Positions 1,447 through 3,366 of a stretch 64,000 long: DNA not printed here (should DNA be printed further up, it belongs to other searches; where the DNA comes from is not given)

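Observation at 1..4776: Orphan operon: two class-B (B12-binding) radical SAM enzymes, a 105-aa ORF and a PfaA-like ketosynthase megasynthase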

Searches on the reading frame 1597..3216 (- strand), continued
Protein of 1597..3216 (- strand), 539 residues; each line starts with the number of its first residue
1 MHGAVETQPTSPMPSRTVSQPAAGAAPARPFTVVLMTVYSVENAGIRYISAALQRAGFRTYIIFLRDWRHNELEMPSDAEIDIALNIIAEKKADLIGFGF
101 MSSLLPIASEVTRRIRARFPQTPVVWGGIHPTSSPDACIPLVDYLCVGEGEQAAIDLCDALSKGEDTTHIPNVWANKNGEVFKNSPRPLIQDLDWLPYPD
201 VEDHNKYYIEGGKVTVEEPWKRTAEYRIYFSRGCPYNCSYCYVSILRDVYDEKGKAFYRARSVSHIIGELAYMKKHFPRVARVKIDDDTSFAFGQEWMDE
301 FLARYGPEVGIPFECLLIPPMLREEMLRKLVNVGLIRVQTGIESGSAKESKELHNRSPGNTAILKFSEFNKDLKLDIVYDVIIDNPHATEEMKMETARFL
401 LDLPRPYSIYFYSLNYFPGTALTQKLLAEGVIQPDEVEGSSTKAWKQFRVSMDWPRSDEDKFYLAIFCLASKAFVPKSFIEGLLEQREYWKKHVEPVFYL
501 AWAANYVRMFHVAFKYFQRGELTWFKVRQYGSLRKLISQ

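Call 38: search_protein_families(library=pfam, proteins=[L058:12696-21521:-, L058:11971-12999:-], max_evalue=0.01)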
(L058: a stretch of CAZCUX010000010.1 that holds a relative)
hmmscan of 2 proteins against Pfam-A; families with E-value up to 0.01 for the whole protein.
L058:12696-21521:- (2941 aa): 12 families
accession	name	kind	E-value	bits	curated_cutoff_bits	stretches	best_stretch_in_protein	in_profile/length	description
PF00109.32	ketoacyl-synt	-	3.6e-54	184.5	20.8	2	49-155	145-252/252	Beta-ketoacyl synthase, N-terminal domain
PF02801.28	Ketoacyl-synt_C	-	3.1e-46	156.7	20.8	2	163-281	1-118/119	Beta-ketoacyl synthase, C-terminal domain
PF00698.26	Acyl_transf_1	-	4.9e-45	154.8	32.7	1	437-729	2-281/319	Acyl transferase domain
PF00550.31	PP-binding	-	4.5e-30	104.1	20.8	5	812-878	2-66/67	Phosphopantetheine attachment site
PF08659.16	KR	-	7.5e-29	101.4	22.6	1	2157-2365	3-179/180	KR domain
PF00106.31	adh_short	-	9.5e-16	58.3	26.6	1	2228-2347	32-157/195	short chain dehydrogenase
PF21089.3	PKS_DH_N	-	4.3e-13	49.5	27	1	2423-2520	1-99/103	Polyketide synthase dehydratase domain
PF01648.25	ACPS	-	2.3e-11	44.2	25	1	2823-2903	1-94/111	4'-phosphopantetheinyl transferase superfamily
PF13561.12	adh_short_C2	-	1.9e-10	41.2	27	1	2221-2345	20-149/236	Enoyl-(Acyl carrier protein) reductase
PF00108.29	Thiolase_N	-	1.4e-09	38.1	26.4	2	1195-1242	75-122/260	Thiolase, N-terminal domain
PF16197.11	KAsynt_C_assoc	-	5.3e-08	33.7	33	1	286-341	3-56/111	Ketoacyl-synthetase C-terminal extension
PF08545.16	ACP_syn_III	-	0.00011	22.4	24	1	1201-1237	3-39/80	3-Oxoacyl-[acyl-carrier-protein (ACP)] synthase III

L058:11971-12999:- (342 aa): 4 families
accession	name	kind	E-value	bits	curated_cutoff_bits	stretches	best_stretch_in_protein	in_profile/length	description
PF00583.31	Acetyltransf_1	-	1.3e-09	38.7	20.7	1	170-286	14-116/116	Acetyltransferase (GNAT) family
PF13673.13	Acetyltransf_10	-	7.4e-07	29.6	23.6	1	215-292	37-113/128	Acetyltransferase (GNAT) domain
PF13508.13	Acetyltransf_7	-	1.1e-05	26.2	27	1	199-287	12-83/84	Acetyltransferase (GNAT) domain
PF08445.16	FR47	-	7.6e-05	23.1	22.1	1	231-288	23-79/86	FR47-like protein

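Call 41: search_solved_structures(query=window:1597-3216:-, max_evalue=0.001)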
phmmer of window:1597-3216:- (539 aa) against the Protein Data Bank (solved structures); distinct sequences matched with E-value up to 0.001: 4.
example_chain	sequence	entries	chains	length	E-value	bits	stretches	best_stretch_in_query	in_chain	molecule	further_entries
6fd2_B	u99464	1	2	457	2.5e-07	32.6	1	200-433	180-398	Putative apramycin biosynthetic oxidoreductase 4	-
7kdx_A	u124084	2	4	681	7.7e-06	27.7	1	110-242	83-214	Methyltransferase TokK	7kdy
9n1b_A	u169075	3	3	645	2.9e-05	25.8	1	144-243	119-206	Radical SAM protein | Radical SAM enzyme CysS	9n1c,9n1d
6wte_A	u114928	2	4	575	0.00067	21.3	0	109-186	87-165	B12-binding domain-containing protein | Tryptophan-C2-methyltransferase containing B12-binding domain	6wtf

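Call 68: predict_structure(alignment_id=A1)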
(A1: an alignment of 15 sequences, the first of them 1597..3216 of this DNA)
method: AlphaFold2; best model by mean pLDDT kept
length: 539 residues; sequences in the alignment: 15
mean_pLDDT: 77.2   pTM: 0.79
mean pLDDT of the five models: 77.2, 73.6, 72.2, 71.2, 67.0
residues with pLDDT >= 90: 179; 70-90: 204; 50-70: 91; < 50: 65
segments of 3 or more residues with pLDDT < 50: 1-27, 233-245, 344-358, 440-447
pLDDT, mean of each block of 10 residues (from residue 1): 29 30 48 90 77 94 81 80 97 92 79 96 80 77 85 92 94 92 85 87 93 90 84 47 51 62 93 89 79 83 94 83 87 90 48 38 81 86 66 82 84 58 67 63 47 70 88 92 95 90 82 80 74 63
secondary structure, 60 per line:
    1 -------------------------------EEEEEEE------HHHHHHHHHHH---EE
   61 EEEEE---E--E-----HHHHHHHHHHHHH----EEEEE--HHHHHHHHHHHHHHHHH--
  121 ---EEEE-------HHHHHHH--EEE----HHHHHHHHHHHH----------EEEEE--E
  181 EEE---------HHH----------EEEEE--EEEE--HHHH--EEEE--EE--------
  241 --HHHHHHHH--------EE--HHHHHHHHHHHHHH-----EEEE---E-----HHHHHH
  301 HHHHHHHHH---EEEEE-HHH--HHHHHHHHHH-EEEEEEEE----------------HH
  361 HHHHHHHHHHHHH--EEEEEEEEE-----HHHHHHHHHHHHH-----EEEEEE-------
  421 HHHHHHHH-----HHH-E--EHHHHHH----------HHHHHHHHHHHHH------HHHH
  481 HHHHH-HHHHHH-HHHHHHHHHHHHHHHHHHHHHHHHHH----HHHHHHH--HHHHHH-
elements in order: E32-38 H45-55 E59-65 H78-90 E95-99 H102-118 E124-127 H135-141 E144-146 H151-162 E173-177 E180-183 E206-210 E213-216 H219-222 E225-228 H243-250 H263-276 E282-285 H295-309 E313-317 H324-333 E335-342 H359-373 E376-384 H390-402 E408-413 H421-428 H442-447 H458-470 H477-485 H487-492 H494-519 H524-530 H533-538

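Call 71: fold_search(model_id=the predicted structure, library=pdb)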
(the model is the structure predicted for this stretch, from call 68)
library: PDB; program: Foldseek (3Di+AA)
matches with E <= 10: 1548; with E <= 0.001: 26
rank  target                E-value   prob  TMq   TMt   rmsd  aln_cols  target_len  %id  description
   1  6wtf_A                1.5e-16  1.00  0.51  0.51   6.5       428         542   18  Structure of radical S-adenosylmethionine methyltransferase, TsrM, from Kitasatospora setae with tryptophan substrate  (released 2020-12-23)
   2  6wtf_B                3.4e-16  1.00  0.51  0.51   6.4       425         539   18  Structure of radical S-adenosylmethionine methyltransferase, TsrM, from Kitasatospora setae with tryptophan substrate  (released 2020-12-23)
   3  6wte_A                5.8e-16  1.00  0.55  0.53  10.9       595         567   15  Structure of radical S-adenosylmethionine methyltransferase, TsrM, from Kitasatospora setae with cobalamin and [4Fe-4S (released 2020-12-23)
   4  6wte_B                1.4e-15  1.00  0.55  0.56   9.9       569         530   15  Structure of radical S-adenosylmethionine methyltransferase, TsrM, from Kitasatospora setae with cobalamin and [4Fe-4S (released 2020-12-23)
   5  9n1b                  6.3e-15  1.00  0.56  0.49  11.1       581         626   15  Crystal structure of CysS from Corallococcus sp. CA054B with 5'-deoxyadenosine, methionine, and pantetheinylated 3-metho (released 2026-01-28)
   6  9ccb                  1.1e-14  1.00  0.49  0.62   9.5       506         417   17  X-ray crystal structure of methyl-coenzyme M reductase glutamine methylase (MgmA) from Methanothermobacter marburgensis  (released 2025-01-01)
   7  9n1c                  1.3e-14  1.00  0.54  0.47  11.6       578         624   17  Crystal structure of CysS from Corallococcus sp. CA054B with 5'-deoxyadenosine, methionine, and pantetheinylated 3-ethox (released 2026-01-28)
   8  7kdy_A                3.0e-14  1.00  0.61  0.51   7.2       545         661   17  Crystal structure of Streptomyces tokunonesis TokK with hydroxycobalamin, 5'-deoxyadenosine, methionine, and (2R)-pant (released 2022-01-12)
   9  7kdy_B                7.4e-14  1.00  0.60  0.50   7.8       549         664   15  Crystal structure of Streptomyces tokunonesis TokK with hydroxycobalamin, 5'-deoxyadenosine, methionine, and (2R)-pant (released 2022-01-12)
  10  5ul4                  1.8e-13  1.00  0.53  0.40  13.1       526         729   18  Structure of Cobalamin-dependent S-adenosylmethionine radical enzyme OxsB with aqua-cobalamin and S-adenosylmethionine b (released 2017-04-19)
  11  7kdx_B                2.1e-13  1.00  0.60  0.50   7.1       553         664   16  Crystal structure of Streptomyces tokunonesis TokK with hydroxycobalamin, 5'-deoxyadenosine, and methionine (released 2022-01-12)
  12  5ul3                  6.1e-13  1.00  0.51  0.39  14.3       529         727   17  Structure of Cobalamin-dependent S-adenosylmethionine radical enzyme OxsB with aqua-cobalamin bound (released 2017-04-19)
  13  7kdx_A                7.7e-13  1.00  0.59  0.50   6.7       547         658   16  Crystal structure of Streptomyces tokunonesis TokK with hydroxycobalamin, 5'-deoxyadenosine, and methionine (released 2022-01-12)
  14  5ul2                  1.4e-12  1.00  0.51  0.38   5.0       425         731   18  Structure of Apo, SeMet-labeled Cobalamin-dependent S-adenosylmethionine radical enzyme OxsB (released 2017-04-19)
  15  6fd2_A                3.0e-12  1.00  0.55  0.64   7.7       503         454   17  Radical SAM 1,2-diol dehydratase AprD4 in complex with its substrate paromamine (released 2018-01-17)
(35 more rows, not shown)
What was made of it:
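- On Class B (B12-binding) radical SAM superfamily: The AF2 model has pTM 0.79, and its top 16 PDB matches are all TsrM, CysS, MgmA, TokK, OxsB or AprD4 (calls 68, 71).
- The rSAM-B model matches the class-B fold of TsrM, CysS, TokK, OxsB and AprD4 (calls 68, 71).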

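Call 77: search_protein_families(library=ncbifam, proteins=[L058:12696-21521:-], max_evalue=1e-10)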
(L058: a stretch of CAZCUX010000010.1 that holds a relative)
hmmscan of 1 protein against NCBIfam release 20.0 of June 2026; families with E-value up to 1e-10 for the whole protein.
L058:12696-21521:- (2941 aa): 29 families (the best 25 are shown)
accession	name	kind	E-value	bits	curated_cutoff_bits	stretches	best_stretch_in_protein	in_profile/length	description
TIGR02813.1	omega_3_PfaA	subfamily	5.2e-241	803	1010.1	3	45-731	173-884/2582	polyketide-type polyunsaturated fatty acid synthase PfaA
NF045894.1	PKS_plus_SDR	equivalog_domain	5.7e-192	640.6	1740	2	46-764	141-851/1515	type I polyketide synthase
NF040607.1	mycolic_Pks13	equivalog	6.7e-117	391.7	2100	2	48-341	241-536/1680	polyketide synthase Pks13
NF041183.1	Pks2_ls1_myc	equivalog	3.2e-110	369.2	2400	1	54-726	149-813/2086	sulfolipid-1 biosynthesis phthioceranic/hydroxyphthioceranic acid synthase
TIGR03150.1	fabF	equivalog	7.5e-101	337.7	493.75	2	48-328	131-406/407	beta-ketoacyl-ACP synthase II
NF005589.0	PRK07314.1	subfamily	2.7e-93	313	387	2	48-331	134-412/413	beta-ketoacyl-ACP synthase II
NF004970.0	PRK06333.1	subfamily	6.5e-87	292.1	525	2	49-330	144-421/424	beta-ketoacyl-ACP synthase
NF006274.0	PRK08439.1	equivalog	7e-71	239.1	621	2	44-330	128-405/406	beta-ketoacyl-ACP synthase II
NF005076.0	PRK06501.1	equivalog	1e-69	235.5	629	2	55-329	152-421/425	beta-ketoacyl-ACP synthase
NF058662.1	cispenta_AmcF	equivalog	2.8e-68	230.6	325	2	57-329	108-368/369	cispentacin biosynthesis acyltransferase subunit AmcF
TIGR00128.1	fabD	equivalog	2.2e-63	214.5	260.9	1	434-726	2-286/290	ACP S-malonyltransferase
NF004618.0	PRK05952.1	equivalog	1.3e-60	205.4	455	2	55-330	124-382/384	beta-ketoacyl-ACP synthase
NF006434.0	PRK08722.1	equivalog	9.6e-58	196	759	2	48-329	134-412/414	beta-ketoacyl-ACP synthase II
NF006618.0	PRK09185.1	subfamily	8.7e-55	186.3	407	2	58-330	141-392/394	beta-ketoacyl-ACP synthase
NF005490.0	PRK07103.1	equivalog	1.1e-54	186.1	445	2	58-331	149-413/414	polyketide beta-ketoacyl:acyl carrier protein synthase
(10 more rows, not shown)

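Call 93: find_related_loci(query=A4, collection=metagenome_contigs, flank=10000)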
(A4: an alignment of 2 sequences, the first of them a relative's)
Query A4 (579 aa) in metagenome_contigs; peptide patterns used: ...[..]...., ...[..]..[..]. (x = any residue, [..] = any of these).
470 stretches matched a pattern; 12 encode a relative of the query (tblastn E <= 1e-3); 12 distinct loci.
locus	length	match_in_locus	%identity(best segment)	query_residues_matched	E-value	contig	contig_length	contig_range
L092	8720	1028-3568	59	1-579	0e+0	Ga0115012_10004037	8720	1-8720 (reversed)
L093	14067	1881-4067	58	1-579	0e+0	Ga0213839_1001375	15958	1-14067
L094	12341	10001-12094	60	1-579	0e+0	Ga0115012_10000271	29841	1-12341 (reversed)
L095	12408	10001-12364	58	1-579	0e+0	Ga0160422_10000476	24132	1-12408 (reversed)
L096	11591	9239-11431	57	1-579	0e+0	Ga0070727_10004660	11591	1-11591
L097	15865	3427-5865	58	1-579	0e+0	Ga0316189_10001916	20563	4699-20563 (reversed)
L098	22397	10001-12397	58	1-579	0e+0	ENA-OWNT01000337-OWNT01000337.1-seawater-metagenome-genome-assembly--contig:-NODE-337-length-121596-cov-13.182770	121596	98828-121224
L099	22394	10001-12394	57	4-579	0e+0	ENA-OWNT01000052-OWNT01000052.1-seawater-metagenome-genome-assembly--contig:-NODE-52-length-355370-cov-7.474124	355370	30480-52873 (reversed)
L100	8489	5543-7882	58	1-579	0e+0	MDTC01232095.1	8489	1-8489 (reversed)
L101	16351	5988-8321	57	1-579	0e+0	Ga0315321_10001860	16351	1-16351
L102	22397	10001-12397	58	1-579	0e+0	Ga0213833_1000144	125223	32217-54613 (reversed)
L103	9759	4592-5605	27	93-458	9e-12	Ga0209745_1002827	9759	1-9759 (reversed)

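Call 96: search_protein_families(library=ncbifam, proteins=[L099:6317-16642:+, L099:3-998:+, L099:2893-3579:+, L099:3859-6096:+, L099:16646-17395:+, L099:17408-19960:-, L099:19771-22215:-, L098:4948-5889:+, L098:3261-4862:-, L098:17756-19426:-], max_evalue=1e-8)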
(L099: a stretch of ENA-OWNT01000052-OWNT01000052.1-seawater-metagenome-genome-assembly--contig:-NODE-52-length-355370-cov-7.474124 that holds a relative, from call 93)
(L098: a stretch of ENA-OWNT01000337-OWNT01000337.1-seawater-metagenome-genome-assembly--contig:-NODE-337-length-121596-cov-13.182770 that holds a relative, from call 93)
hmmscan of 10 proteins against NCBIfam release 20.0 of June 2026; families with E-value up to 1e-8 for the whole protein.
L099:6317-16642:+ (3442 aa): 39 families (the best 25 are shown)
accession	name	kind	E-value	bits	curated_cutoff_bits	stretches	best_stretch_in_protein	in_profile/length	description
TIGR02813.1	omega_3_PfaA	subfamily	3.2e-277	923.1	1010.1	3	316-1215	8-918/2582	polyketide-type polyunsaturated fatty acid synthase PfaA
NF045894.1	PKS_plus_SDR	equivalog_domain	1.3e-211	705.7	1740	3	500-1218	143-852/1515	type I polyketide synthase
NF040607.1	mycolic_Pks13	equivalog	7.4e-132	441.3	2100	2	298-791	84-534/1680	polyketide synthase Pks13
NF041183.1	Pks2_ls1_myc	equivalog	9.4e-126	420.7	2400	2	506-1179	149-813/2086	sulfolipid-1 biosynthesis phthioceranic/hydroxyphthioceranic acid synthase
TIGR03150.1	fabF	equivalog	3.1e-108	362.1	493.75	2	501-780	132-406/407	beta-ketoacyl-ACP synthase II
NF005589.0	PRK07314.1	subfamily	2.4e-99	332.9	387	2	500-781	134-410/413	beta-ketoacyl-ACP synthase II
NF004970.0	PRK06333.1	subfamily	2.3e-90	303.5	525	2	501-781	144-420/424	beta-ketoacyl-ACP synthase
NF006274.0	PRK08439.1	equivalog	2e-73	247.5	621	2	499-781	131-404/406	beta-ketoacyl-ACP synthase II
NF005076.0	PRK06501.1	equivalog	2.3e-71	240.9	629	2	507-782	152-422/425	beta-ketoacyl-ACP synthase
NF058662.1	cispenta_AmcF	equivalog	2.5e-71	240.6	325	2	509-781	108-368/369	cispentacin biosynthesis acyltransferase subunit AmcF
TIGR00128.1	fabD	equivalog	8.9e-63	212.4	260.9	1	887-1178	2-285/290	ACP S-malonyltransferase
NF005490.0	PRK07103.1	equivalog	8.4e-62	209.5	445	2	510-782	149-412/414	polyketide beta-ketoacyl:acyl carrier protein synthase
NF004618.0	PRK05952.1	equivalog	1.8e-61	208.2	455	2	507-782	124-382/384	beta-ketoacyl-ACP synthase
NF006434.0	PRK08722.1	equivalog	9.6e-59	199.3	759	2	496-780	130-411/414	beta-ketoacyl-ACP synthase II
NF053555.1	prodigi_MBC_PigJ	equivalog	2.1e-58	198.3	900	1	513-782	496-758/759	prodigiosin MBC biosynthesis protein PigJ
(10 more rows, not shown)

L099:3-998:+ (332 aa): 5 families
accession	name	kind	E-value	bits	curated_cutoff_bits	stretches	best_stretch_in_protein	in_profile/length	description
TIGR03356.1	BGL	equivalog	1.8e-60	205.1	478.5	1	2-316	98-423/427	GH1 family beta-glucosidase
NF010036.0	PRK13511.1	subfamily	9.8e-42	143.1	610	2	215-318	343-457/469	6-phospho-beta-galactosidase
NF041004.1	Beta_gal_BgaS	equivalog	6.5e-38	130.5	475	1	6-318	137-457/479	beta-galactosidase BgaS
TIGR01233.1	lacG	equivalog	2.2e-35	122.5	561.2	2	215-317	342-459/472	6-phospho-beta-galactosidase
NF007154.0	PRK09589.1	subfamily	2.4e-10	39.8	624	0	3-65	113-176/476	6-phospho-beta-glucosidase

L099:2893-3579:+ (229 aa): 0 families

L099:3859-6096:+ (746 aa): 0 families

L099:16646-17395:+ (250 aa): 0 families

L099:17408-19960:- (851 aa): 0 families

L099:19771-22215:- (815 aa): 1 family
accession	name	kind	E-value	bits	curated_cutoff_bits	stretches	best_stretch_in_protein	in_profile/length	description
NF033765.2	gliding_CglD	equivalog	1.4e-10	39.6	400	0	129-262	99-239/1124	adventurous gliding motility lipoprotein CglD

L098:4948-5889:+ (314 aa): 1 family
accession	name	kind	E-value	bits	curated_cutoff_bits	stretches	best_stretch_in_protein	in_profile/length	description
NF049918.1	DesA_fam_desat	equivalog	1.9e-21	76.6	400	1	73-304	6-244/385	DesA family fatty acid desaturase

L098:3261-4862:- (534 aa): 1 family
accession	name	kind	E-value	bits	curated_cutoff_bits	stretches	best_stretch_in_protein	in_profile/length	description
NF045925.1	3-sucCA_synth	equivalog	2.6e-15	55.9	800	1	65-284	59-266/498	3-succinylated cholic acid synthase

L098:17756-19426:- (557 aa): 1 family
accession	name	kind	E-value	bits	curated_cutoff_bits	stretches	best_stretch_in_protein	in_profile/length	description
NF033756.1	gliding_GltC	equivalog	1.3e-33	116.6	450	1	198-543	260-621/622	adventurous gliding motility protein GltC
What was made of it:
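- On PfaA (polyketide-type PUFA synthase subunit A, TIGR02813): NCBIfam scans of the flanks of two of those loci, L098 and L099, show nothing of that kind (call 96).
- Closest known: PfaA of polyketide-type PUFA synthases. Different: The score is 923 bits on a full-length homologue, below the cut-off of 1010 (call 96).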
